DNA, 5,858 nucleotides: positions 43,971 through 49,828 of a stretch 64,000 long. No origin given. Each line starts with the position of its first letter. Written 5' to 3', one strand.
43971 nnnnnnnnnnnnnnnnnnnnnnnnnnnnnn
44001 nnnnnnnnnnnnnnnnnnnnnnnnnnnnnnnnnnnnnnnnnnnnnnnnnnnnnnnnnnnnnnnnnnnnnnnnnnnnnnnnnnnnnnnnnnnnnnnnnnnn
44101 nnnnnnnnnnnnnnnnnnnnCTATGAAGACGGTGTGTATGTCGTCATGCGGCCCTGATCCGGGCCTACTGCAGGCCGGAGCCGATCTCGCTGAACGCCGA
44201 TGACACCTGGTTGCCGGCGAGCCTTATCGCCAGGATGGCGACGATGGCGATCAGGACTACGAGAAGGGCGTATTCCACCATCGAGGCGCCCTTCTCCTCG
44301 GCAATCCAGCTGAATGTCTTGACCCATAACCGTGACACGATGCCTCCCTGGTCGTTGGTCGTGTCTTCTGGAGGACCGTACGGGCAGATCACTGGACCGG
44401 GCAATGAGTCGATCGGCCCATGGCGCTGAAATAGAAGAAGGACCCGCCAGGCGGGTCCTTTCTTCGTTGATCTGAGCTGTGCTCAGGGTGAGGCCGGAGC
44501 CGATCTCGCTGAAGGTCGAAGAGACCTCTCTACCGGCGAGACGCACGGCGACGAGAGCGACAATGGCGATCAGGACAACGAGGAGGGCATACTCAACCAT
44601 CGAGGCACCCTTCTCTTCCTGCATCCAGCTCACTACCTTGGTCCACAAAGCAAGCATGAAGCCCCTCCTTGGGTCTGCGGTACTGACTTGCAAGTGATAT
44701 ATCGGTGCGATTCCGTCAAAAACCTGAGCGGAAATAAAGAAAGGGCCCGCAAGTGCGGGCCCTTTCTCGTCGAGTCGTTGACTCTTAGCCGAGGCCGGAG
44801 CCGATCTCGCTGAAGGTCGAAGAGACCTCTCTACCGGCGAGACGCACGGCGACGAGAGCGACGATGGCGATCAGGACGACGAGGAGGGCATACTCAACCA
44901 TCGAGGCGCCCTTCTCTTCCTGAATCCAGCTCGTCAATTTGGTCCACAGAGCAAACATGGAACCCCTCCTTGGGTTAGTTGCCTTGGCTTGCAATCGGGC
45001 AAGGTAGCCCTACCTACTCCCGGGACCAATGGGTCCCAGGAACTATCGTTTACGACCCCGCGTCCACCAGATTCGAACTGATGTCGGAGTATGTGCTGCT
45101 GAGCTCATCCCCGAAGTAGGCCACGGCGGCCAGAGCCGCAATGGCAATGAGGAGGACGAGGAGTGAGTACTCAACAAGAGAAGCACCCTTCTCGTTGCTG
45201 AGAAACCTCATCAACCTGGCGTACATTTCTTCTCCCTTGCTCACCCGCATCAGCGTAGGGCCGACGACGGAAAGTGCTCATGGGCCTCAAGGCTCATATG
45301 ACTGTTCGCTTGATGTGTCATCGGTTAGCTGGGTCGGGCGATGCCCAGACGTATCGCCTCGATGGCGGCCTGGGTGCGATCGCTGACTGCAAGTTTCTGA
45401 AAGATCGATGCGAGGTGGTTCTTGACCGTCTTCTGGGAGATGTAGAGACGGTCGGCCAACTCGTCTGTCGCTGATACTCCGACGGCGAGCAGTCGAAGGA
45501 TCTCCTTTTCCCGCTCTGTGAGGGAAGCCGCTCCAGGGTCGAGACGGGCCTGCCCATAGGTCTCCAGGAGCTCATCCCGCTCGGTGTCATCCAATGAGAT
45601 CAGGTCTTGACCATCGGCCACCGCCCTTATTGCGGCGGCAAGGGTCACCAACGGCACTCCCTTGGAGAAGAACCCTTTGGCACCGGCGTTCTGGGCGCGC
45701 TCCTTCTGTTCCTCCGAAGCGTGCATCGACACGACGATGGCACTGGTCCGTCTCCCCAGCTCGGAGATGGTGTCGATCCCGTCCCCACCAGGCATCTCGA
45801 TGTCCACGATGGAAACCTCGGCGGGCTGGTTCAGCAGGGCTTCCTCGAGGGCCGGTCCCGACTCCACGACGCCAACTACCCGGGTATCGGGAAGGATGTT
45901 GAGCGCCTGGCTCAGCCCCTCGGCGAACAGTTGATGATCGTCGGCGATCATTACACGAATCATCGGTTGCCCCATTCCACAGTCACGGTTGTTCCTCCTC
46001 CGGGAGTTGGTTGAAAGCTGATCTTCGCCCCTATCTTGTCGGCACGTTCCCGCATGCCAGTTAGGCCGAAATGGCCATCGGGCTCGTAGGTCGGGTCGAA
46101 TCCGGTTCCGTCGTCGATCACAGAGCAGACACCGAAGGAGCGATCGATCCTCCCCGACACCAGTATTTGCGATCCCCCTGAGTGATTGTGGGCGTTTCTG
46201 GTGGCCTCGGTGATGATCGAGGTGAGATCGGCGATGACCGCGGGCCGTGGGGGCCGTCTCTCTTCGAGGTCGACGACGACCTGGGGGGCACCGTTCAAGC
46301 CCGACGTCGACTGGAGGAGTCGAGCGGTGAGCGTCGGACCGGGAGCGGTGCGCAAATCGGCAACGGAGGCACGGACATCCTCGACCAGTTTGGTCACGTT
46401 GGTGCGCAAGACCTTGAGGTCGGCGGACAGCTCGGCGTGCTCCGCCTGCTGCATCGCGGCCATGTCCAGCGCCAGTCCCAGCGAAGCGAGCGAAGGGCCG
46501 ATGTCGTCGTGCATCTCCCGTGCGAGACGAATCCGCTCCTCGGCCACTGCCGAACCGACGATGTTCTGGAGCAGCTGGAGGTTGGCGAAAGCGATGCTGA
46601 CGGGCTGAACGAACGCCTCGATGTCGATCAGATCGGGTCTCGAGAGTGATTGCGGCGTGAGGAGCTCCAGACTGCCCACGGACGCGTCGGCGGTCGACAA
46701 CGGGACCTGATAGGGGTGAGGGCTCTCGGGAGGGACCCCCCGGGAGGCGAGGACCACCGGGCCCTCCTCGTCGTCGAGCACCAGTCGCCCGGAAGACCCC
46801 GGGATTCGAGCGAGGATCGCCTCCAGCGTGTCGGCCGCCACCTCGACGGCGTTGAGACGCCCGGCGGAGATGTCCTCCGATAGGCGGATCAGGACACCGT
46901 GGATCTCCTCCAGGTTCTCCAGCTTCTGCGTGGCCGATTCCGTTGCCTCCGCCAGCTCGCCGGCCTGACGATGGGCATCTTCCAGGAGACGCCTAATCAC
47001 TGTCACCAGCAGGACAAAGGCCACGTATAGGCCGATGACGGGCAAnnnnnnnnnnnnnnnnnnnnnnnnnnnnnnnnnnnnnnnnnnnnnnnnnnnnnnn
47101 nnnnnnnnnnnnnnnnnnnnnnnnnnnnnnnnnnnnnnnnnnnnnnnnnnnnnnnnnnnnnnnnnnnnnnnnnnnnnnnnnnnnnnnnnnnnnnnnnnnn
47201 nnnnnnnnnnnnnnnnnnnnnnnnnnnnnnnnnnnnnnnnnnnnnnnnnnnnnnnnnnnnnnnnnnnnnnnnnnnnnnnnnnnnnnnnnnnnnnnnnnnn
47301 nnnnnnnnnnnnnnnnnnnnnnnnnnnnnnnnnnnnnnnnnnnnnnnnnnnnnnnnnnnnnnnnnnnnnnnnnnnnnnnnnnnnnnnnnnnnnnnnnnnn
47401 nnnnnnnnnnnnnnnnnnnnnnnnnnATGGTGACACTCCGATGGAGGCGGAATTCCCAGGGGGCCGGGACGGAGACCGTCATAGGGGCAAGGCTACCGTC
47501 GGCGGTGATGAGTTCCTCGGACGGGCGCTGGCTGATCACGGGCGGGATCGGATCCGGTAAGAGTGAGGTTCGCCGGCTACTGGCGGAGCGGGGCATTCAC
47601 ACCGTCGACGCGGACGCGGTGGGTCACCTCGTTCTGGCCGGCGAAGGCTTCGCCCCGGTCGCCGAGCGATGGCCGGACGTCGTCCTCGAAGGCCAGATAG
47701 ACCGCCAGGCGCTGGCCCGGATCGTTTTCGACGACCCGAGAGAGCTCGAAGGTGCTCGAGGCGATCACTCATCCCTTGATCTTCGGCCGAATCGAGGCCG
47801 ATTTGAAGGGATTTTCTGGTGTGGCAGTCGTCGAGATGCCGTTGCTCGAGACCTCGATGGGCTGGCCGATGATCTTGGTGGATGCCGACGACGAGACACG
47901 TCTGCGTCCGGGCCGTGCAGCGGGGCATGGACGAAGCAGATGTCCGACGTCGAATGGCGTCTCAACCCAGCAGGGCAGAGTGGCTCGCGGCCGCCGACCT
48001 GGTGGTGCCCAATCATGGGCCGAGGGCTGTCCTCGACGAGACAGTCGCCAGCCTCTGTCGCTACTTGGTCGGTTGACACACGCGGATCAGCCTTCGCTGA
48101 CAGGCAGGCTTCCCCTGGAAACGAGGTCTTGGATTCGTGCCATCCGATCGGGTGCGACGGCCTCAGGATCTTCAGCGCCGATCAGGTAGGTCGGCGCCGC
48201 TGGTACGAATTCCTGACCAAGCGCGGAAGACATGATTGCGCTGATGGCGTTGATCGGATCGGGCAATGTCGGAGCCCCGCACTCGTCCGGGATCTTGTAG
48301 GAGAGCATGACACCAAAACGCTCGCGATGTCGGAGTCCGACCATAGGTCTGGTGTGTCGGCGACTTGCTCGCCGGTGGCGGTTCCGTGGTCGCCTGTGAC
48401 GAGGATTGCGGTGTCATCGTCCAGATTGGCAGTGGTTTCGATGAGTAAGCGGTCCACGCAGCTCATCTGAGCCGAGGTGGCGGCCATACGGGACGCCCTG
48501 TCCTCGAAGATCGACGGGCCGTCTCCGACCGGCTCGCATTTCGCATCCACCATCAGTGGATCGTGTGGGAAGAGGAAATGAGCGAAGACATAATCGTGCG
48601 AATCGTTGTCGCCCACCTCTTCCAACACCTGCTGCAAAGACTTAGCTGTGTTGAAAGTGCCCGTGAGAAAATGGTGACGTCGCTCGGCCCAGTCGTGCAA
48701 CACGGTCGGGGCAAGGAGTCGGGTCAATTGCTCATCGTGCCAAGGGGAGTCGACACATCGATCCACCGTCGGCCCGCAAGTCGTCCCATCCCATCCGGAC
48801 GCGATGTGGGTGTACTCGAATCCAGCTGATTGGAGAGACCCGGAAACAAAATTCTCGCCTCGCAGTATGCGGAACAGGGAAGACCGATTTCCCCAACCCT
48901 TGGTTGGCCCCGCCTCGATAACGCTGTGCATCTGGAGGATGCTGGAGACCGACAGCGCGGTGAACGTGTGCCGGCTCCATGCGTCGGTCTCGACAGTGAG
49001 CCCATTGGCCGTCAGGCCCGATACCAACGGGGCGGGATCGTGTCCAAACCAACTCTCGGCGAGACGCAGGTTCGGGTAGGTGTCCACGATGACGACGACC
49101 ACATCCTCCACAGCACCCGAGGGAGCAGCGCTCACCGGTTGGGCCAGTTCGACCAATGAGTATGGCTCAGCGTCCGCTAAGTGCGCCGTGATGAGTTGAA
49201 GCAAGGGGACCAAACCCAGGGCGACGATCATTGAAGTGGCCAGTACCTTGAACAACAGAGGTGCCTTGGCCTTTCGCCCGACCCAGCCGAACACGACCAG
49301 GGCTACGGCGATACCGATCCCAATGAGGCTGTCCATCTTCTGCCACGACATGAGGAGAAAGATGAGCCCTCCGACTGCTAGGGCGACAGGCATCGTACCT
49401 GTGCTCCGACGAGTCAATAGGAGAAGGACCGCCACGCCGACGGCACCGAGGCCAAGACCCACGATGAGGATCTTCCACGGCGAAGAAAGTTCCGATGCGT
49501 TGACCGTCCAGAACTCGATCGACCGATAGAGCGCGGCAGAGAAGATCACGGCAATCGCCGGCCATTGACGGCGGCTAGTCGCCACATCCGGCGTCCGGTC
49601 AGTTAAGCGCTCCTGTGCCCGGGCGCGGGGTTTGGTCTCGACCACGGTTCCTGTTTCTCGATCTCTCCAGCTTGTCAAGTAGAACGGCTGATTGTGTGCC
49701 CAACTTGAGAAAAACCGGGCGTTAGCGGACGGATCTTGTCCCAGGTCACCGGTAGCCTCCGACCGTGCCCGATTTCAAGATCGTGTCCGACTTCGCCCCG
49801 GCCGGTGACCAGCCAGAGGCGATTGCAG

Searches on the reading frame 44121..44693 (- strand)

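Call 56: search_protein_families(library=pfam, proteins=[window:44121-44693:-], max_evalue=0.001)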
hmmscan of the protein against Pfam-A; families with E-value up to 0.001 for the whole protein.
window:44121-44693:- (190 aa): 1 family
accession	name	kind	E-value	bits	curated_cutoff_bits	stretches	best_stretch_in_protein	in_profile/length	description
PF04964.19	Flp_Fap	-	2.5e-08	34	32.2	1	25-67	3-45/46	Flp/Fap pilin component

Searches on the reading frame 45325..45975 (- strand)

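Call 56: search_protein_families(library=pfam, proteins=[window:45325-45975:-], max_evalue=0.001)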
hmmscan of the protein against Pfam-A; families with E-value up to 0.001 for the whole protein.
window:45325-45975:- (216 aa): 3 families
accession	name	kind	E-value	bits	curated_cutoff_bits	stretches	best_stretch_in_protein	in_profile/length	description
PF00072.30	Response_reg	-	9.6e-19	68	30.2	1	8-117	1-111/111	Response regulator receiver domain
PF00196.25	GerE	-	2.7e-16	59.4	23.5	1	151-206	2-56/57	Bacterial regulatory proteins, luxR family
PF04545.22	Sigma70_r4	-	2.7e-05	24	24.1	1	150-195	3-48/50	Sigma-70, region 4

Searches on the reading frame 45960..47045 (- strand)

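Call 56: search_protein_families(library=pfam, proteins=[window:45960-47045:-], max_evalue=0.001)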
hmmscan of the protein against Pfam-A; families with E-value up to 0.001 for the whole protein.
window:45960-47045:- (361 aa): 2 families
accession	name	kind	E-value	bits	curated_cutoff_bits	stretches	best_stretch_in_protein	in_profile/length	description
PF07730.19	HisKA_3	-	8.9e-12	45.8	24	1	170-234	1-66/68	Histidine kinase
PF02518.31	HATPase_c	-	5.3e-09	36.9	26.4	1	272-357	4-106/111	Histidine kinase-, DNA gyrase B-, and HSP90-like ATPase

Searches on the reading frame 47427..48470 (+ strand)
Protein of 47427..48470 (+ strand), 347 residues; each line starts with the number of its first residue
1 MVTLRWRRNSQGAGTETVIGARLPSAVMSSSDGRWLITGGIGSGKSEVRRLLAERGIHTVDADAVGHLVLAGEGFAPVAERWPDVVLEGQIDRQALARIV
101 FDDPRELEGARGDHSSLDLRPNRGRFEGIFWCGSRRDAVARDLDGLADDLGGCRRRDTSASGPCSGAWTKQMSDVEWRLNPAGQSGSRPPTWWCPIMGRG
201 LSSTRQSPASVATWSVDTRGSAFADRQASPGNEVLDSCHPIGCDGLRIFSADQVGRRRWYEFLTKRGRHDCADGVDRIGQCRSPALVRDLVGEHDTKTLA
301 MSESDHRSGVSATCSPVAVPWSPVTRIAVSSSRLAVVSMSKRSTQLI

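Call 56: search_protein_families(library=pfam, proteins=[window:47427-48470:+], max_evalue=0.001)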
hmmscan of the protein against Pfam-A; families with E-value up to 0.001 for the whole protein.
window:47427-48470:+ (347 aa): 1 family
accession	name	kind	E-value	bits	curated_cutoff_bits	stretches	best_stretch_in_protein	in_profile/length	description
PF01121.26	CoaE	-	3.3e-12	46.9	27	1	37-107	5-79/180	Dephospho-CoA kinase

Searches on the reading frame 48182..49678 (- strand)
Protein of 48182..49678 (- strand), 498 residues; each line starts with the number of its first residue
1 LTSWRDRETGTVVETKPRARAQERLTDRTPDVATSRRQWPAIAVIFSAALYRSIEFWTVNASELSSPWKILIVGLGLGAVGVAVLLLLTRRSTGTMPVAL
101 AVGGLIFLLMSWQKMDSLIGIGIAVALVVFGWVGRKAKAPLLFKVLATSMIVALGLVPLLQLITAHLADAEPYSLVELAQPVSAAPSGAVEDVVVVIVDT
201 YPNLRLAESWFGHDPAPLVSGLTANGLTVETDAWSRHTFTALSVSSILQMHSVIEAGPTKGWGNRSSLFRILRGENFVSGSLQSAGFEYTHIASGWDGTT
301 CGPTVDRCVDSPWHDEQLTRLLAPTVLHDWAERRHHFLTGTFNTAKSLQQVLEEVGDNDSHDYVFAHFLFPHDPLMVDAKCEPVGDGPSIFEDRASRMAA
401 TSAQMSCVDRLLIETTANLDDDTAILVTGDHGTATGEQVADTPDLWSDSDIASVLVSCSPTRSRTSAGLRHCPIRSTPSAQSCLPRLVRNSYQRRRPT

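Call 56: search_protein_families(library=pfam, proteins=[window:48182-49678:-], max_evalue=0.001)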
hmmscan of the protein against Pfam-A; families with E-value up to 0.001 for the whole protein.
window:48182-49678:- (498 aa): 1 family
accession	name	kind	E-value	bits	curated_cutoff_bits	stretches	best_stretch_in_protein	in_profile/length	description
PF00884.28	Sulfatase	-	2.8e-08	33.8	25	1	192-453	2-267/301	Sulfatase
